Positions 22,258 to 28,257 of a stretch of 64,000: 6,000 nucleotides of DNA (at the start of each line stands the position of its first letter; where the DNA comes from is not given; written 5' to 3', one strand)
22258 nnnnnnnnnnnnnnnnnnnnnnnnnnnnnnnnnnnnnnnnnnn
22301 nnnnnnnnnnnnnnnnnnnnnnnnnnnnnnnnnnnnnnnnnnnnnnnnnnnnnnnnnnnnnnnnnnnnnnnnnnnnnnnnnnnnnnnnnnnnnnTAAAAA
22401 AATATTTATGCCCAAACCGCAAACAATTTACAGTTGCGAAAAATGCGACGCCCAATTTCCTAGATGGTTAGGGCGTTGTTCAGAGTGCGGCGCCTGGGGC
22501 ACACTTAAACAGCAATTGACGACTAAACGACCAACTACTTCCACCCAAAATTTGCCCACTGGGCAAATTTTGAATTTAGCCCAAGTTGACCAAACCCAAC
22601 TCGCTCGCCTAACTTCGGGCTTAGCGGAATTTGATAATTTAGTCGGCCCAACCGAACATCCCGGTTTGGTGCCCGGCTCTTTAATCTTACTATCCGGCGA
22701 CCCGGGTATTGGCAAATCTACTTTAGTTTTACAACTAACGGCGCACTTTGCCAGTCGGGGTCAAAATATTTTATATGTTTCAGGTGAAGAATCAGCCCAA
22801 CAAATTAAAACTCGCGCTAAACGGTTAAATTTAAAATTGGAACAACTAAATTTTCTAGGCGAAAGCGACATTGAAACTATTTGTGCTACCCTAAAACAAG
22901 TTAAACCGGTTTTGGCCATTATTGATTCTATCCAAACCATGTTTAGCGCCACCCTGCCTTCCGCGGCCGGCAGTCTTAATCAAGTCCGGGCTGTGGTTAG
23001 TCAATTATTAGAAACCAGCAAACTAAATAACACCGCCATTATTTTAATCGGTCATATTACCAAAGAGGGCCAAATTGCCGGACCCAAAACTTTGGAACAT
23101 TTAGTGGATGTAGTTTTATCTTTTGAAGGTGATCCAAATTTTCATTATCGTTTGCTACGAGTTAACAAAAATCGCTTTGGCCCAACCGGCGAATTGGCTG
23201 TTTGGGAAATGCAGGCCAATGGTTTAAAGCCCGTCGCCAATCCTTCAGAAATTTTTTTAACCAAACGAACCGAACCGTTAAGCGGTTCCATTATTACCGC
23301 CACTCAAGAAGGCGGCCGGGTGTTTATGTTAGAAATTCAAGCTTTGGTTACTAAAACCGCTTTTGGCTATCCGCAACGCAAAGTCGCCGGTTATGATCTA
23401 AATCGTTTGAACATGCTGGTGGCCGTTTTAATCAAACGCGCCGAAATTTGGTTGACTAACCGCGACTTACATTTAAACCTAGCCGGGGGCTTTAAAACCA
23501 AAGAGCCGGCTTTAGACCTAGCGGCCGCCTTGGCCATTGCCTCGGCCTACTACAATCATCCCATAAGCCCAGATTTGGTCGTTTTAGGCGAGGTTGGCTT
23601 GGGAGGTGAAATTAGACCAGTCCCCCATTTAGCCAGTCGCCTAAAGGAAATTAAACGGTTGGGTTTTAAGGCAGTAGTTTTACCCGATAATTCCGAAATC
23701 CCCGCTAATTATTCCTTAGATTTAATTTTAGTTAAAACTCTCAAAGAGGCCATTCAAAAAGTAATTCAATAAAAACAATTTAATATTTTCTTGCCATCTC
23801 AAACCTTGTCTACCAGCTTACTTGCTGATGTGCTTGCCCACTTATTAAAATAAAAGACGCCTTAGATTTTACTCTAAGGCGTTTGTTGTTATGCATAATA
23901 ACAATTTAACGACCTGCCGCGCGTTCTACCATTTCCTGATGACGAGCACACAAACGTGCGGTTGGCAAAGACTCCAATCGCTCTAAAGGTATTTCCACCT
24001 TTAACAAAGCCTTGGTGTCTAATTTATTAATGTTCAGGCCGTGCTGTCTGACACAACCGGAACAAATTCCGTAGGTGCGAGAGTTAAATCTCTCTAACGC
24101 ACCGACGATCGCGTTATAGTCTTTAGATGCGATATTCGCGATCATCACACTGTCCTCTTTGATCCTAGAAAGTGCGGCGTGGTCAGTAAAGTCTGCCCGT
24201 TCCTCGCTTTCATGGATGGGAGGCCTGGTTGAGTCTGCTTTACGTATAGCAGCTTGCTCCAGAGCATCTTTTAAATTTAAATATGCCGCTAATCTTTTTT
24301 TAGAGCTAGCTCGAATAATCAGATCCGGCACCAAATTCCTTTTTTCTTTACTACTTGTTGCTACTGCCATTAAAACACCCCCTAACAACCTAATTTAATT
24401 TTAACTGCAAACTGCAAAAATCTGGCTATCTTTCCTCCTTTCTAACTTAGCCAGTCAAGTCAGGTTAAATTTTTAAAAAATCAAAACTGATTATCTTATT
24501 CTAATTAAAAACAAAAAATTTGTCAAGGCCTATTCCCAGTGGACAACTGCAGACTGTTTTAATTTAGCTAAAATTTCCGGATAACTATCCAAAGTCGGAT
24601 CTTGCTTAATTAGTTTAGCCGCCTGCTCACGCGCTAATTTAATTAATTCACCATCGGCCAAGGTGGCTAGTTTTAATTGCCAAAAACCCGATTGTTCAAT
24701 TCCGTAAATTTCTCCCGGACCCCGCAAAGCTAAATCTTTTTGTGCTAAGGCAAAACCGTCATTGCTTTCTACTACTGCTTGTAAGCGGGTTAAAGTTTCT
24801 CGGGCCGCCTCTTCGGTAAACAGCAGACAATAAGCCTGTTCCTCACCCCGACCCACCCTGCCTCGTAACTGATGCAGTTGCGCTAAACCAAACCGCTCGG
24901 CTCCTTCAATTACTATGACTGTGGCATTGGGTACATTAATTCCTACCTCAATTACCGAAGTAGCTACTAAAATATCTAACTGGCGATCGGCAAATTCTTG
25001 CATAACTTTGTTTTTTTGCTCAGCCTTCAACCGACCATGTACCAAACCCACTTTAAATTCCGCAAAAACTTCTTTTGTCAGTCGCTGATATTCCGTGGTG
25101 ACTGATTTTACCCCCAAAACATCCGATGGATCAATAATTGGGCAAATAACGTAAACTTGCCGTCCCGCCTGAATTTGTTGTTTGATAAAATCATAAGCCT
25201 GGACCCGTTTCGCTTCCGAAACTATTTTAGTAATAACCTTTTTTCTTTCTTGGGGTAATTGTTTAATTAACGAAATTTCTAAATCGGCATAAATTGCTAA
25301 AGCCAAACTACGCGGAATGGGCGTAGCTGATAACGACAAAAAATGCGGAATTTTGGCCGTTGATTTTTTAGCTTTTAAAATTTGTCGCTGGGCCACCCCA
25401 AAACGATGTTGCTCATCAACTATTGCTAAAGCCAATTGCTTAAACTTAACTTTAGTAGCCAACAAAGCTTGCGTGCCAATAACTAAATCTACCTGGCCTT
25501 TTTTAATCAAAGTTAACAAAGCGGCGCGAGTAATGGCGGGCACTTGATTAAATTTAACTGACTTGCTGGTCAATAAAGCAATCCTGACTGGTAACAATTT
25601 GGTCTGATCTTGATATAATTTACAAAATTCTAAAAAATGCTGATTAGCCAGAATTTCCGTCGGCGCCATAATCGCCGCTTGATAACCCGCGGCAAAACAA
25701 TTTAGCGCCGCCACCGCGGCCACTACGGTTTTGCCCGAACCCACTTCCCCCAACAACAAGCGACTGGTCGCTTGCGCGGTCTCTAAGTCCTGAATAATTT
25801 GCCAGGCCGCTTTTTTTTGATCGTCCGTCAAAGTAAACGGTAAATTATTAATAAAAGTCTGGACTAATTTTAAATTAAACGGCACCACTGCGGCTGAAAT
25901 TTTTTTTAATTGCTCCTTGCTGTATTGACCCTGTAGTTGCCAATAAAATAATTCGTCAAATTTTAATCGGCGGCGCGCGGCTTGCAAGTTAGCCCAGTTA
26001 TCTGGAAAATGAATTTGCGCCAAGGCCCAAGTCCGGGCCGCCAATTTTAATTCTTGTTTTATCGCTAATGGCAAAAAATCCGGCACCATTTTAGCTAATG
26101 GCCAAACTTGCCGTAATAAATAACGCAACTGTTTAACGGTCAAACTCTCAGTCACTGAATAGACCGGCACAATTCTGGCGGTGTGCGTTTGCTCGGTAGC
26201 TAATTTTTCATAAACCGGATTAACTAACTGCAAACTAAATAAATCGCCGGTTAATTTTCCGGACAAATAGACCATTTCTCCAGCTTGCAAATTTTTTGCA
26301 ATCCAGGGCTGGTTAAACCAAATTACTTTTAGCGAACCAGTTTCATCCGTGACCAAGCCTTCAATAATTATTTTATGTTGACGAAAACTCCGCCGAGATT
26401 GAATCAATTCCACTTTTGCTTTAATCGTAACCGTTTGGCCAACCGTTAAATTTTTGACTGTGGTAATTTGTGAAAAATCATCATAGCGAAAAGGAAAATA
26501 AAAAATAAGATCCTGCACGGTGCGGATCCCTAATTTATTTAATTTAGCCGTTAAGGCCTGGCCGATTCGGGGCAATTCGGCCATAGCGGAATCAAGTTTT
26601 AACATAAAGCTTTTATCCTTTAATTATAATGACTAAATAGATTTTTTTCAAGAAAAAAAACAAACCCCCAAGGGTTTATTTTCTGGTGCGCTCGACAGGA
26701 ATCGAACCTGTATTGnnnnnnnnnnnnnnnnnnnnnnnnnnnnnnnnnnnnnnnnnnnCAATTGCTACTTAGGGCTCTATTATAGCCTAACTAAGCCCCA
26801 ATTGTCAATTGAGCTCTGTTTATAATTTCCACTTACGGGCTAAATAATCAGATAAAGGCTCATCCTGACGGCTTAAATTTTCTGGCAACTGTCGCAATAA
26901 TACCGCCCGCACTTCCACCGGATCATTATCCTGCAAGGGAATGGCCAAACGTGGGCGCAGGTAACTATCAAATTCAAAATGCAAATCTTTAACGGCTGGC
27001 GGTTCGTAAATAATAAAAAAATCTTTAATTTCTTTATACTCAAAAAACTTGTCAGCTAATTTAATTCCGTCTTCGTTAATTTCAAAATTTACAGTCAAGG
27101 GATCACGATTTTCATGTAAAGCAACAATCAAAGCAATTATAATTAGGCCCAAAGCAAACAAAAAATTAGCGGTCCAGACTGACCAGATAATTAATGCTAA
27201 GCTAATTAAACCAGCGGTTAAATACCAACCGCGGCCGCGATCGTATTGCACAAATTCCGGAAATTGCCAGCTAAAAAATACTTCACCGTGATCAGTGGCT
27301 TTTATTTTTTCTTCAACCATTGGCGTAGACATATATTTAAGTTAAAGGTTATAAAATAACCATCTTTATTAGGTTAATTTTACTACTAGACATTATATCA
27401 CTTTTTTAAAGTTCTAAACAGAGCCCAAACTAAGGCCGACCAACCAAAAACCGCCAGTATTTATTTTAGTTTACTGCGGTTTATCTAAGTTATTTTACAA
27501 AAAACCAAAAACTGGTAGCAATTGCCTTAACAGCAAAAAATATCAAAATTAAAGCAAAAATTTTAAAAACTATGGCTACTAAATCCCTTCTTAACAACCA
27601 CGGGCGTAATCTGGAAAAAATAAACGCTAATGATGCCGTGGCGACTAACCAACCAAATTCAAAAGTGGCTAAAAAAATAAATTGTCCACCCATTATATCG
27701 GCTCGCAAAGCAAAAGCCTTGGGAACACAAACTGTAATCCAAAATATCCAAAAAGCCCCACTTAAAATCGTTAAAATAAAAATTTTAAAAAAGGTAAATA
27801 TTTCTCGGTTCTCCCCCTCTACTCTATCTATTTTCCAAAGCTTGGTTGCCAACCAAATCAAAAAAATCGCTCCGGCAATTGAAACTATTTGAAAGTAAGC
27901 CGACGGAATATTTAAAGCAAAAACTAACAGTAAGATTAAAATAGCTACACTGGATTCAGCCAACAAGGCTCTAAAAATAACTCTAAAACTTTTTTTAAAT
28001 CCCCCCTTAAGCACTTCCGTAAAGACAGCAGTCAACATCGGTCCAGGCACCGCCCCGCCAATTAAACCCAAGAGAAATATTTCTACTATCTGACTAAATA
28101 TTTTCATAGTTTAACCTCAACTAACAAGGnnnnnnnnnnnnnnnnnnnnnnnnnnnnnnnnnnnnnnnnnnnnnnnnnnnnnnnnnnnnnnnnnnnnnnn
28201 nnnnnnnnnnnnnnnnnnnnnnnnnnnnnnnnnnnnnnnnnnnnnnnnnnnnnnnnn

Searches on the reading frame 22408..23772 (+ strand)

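Call 8: search_protein_families(library=pfam, proteins=[window:22408-23772:+], max_evalue=0.001)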
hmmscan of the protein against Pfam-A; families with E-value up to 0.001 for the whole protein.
window:22408-23772:+ (454 aa): 13 families
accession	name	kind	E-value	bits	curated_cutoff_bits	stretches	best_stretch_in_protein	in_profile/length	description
PF13481.12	AAA_25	-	6.5e-19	68.8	27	1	85-222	27-195/195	AAA domain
PF06745.19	ATPase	-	1.2e-15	58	26.6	1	70-148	3-78/231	KaiC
PF13541.12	ChlI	-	9.5e-11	42.1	27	1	341-428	32-120/121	Subunit ChlI of Mg-chelatase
PF18073.7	Zn_ribbon_LapB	-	8.2e-09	35.4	25.7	1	8-34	1-27/28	Rubredoxin metal binding domain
PF03796.21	DnaB_C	-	8.4e-08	32.3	27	1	69-186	3-120/255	DnaB-like helicase C terminal domain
PF13401.12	AAA_22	-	9.9e-07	29.6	27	1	91-216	6-123/130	AAA domain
PF20720.3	nSTAND3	-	2e-06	28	27.2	1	92-175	19-98/155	Novel STAND NTPase 3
PF13191.12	AAA_16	-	4.6e-06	27.7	32.6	1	75-207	12-130/167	AAA ATPase domain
PF05362.19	Lon_C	-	5.1e-06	26.6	21.1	1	349-452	91-202/205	Lon protease (S16) C-terminal proteolytic domain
PF00004.35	AAA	-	1.6e-05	25.8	21.2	1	93-216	1-107/131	ATPase family associated with various cellular activities (AAA)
PF05729.18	NACHT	-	0.00028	21.2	26.7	1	92-222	2-135/167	NACHT domain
PF13173.12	AAA_14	-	0.00062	20.2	27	0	92-191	4-75/129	AAA domain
PF24883.2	NPHP3_N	-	0.00096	19.8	24.8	0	91-141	23-73/164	Nephrocystin 3, N-terminal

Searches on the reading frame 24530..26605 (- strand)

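Call 8: search_protein_families(library=pfam, proteins=[window:24530-26605:-], max_evalue=0.001)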
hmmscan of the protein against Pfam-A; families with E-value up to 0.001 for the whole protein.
window:24530-26605:- (691 aa): 8 families
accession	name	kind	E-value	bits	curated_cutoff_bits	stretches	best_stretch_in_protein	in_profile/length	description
PF17191.10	RecG_wedge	-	1.6e-26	93.3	23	1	13-166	7-157/162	RecG wedge domain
PF00271.37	Helicase_C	-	8.2e-20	71.6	23.5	1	474-586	6-108/110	Helicase conserved C-terminal domain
PF00270.35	DEAD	-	1.4e-19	70.8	26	1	274-433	11-163/167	DEAD/DEAH box helicase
PF19833.4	RecG_dom3_C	-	7.1e-14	52.1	26.8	1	615-675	2-64/87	ATP-dependent DNA helicase RecG, domain 3, C-terminal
PF04851.21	ResIII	-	3.5e-11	43.7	22.5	1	258-429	3-162/164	Type III restriction enzyme, res subunit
PF01336.31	tRNA_anti-codon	-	9.5e-08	32.3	27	1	59-134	1-74/75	OB-fold nucleic acid binding domain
PF22590.2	Cas3-like_C_2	-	2.1e-05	25.2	27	1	499-587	12-104/106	CRISPR-associated nuclease/helicase Cas3, C-terminal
PF00176.29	SNF2-rel_dom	-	0.00017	21.3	24.9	1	273-435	11-169/290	SNF2-related domain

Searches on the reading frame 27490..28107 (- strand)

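Call 9: search_protein_families(library=pfam, proteins=[window:27490-28107:-], max_evalue=0.001)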
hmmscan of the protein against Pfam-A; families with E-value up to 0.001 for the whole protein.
window:27490-28107:- (205 aa): 1 family
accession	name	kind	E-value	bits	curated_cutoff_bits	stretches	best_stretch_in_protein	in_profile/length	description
PF01810.24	LysE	-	8.8e-11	42.1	25.6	1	16-196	2-190/193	LysE type translocator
